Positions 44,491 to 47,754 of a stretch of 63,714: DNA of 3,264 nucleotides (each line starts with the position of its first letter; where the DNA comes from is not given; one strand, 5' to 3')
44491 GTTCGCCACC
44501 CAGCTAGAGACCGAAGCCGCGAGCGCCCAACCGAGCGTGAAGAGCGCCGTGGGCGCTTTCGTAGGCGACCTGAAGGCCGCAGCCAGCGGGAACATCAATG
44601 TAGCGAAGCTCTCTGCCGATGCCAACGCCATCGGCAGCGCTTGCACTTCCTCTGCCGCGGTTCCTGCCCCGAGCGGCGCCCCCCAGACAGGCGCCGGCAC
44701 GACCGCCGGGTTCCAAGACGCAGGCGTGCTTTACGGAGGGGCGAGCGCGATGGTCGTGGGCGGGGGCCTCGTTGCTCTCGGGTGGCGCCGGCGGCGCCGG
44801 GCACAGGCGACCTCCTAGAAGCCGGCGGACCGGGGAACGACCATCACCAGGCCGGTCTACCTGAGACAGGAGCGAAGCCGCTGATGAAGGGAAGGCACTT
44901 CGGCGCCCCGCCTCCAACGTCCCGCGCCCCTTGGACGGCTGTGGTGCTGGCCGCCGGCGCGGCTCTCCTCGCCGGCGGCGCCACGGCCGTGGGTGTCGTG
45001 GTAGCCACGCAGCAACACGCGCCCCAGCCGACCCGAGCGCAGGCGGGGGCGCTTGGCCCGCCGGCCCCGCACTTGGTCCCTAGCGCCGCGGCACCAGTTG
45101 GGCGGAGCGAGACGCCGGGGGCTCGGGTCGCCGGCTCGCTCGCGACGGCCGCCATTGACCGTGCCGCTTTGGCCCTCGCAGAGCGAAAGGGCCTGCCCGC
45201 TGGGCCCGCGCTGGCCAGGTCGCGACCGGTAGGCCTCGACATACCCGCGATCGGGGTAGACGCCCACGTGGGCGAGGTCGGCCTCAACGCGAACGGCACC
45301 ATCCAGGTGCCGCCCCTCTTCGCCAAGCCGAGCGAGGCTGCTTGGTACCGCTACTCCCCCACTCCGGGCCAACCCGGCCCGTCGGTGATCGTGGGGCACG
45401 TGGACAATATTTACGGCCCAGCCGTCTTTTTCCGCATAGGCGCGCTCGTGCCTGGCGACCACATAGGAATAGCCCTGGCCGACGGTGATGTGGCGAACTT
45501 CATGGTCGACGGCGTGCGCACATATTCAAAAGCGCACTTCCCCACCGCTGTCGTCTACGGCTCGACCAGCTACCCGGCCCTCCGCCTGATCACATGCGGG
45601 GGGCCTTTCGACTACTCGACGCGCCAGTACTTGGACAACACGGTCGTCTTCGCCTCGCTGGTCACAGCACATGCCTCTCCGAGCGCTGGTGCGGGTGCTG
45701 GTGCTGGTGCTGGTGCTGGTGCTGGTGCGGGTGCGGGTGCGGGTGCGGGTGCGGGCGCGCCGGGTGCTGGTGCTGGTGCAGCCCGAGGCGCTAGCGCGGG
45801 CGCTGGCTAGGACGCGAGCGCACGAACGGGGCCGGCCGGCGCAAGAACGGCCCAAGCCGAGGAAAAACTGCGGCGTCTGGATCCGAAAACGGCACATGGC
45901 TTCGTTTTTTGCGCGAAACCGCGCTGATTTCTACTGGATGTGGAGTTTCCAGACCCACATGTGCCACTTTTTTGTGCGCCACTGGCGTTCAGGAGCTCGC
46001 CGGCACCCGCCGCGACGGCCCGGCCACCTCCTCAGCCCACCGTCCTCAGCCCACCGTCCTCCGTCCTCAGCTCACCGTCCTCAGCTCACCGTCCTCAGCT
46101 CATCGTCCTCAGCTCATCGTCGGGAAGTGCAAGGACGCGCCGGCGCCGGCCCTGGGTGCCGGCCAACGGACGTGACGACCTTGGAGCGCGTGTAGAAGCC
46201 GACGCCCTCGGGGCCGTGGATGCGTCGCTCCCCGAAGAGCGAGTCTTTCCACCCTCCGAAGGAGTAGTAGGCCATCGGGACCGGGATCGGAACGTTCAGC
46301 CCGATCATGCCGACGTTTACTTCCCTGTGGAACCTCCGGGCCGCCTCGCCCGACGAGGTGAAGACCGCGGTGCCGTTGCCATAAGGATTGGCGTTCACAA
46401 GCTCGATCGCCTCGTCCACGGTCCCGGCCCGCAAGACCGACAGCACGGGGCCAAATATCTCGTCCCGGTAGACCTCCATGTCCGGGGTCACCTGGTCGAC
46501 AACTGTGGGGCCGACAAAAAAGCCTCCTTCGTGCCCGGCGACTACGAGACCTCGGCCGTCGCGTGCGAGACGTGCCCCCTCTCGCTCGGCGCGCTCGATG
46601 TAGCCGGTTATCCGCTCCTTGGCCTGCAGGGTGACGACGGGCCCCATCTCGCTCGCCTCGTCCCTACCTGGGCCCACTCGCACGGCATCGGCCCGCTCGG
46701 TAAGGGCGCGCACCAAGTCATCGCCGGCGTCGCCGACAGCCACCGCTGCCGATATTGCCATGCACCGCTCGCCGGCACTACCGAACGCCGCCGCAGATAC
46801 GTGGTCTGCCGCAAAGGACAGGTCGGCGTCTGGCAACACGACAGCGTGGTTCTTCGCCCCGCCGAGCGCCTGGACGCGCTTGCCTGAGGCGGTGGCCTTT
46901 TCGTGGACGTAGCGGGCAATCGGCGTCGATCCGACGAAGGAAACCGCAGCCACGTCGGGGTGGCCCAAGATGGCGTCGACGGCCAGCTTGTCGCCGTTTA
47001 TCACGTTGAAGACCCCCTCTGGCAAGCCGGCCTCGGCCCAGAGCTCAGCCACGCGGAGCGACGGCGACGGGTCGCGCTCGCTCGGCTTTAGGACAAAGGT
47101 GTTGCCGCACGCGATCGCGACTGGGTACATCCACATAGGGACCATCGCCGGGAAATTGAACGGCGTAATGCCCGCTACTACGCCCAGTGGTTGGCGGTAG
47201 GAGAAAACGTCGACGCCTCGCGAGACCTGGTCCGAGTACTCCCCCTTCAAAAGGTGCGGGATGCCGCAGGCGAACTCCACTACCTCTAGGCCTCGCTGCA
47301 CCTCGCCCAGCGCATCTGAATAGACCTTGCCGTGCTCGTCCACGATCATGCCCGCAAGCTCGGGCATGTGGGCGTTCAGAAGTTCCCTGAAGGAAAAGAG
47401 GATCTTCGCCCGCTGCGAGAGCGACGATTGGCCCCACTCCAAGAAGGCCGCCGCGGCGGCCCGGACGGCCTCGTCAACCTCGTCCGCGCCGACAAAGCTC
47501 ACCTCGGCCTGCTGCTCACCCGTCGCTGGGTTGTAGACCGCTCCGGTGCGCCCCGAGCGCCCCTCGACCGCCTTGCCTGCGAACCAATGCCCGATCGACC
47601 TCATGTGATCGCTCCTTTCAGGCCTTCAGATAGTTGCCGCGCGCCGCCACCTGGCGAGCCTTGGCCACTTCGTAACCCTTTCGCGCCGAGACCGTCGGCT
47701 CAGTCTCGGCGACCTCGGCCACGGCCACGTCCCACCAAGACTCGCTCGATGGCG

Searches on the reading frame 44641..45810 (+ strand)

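Call 35: search_protein_families(library=pfam, proteins=[window:44641-45810:+], max_evalue=0.001)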
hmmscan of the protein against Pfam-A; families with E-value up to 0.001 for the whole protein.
window:44641-45810:+ (389 aa): 1 family
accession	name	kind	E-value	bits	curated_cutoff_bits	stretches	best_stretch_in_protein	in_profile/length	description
PF04203.18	Sortase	-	8.3e-21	74.5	26.6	1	199-341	1-125/125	Sortase domain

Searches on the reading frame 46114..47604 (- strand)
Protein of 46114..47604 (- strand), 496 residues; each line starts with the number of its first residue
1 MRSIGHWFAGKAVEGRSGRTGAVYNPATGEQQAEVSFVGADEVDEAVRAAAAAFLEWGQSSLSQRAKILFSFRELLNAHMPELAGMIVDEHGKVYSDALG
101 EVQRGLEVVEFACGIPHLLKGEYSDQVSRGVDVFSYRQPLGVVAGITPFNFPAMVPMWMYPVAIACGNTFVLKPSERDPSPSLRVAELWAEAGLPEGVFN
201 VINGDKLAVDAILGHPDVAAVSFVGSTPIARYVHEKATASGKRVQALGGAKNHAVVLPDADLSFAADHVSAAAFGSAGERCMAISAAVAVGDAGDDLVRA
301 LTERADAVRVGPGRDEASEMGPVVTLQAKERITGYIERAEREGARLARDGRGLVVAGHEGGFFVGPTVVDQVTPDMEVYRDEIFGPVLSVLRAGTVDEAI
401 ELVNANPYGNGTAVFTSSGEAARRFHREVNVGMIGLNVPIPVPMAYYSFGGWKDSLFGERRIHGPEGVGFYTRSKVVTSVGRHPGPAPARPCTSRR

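Call 35: search_protein_families(library=pfam, proteins=[window:46114-47604:-], max_evalue=0.001)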
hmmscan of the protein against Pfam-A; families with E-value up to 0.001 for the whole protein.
window:46114-47604:- (496 aa): 1 family
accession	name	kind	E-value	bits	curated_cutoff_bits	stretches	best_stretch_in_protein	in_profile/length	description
PF00171.27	Aldedh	-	5.5e-141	470.7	23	1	15-477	4-461/461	Aldehyde dehydrogenase family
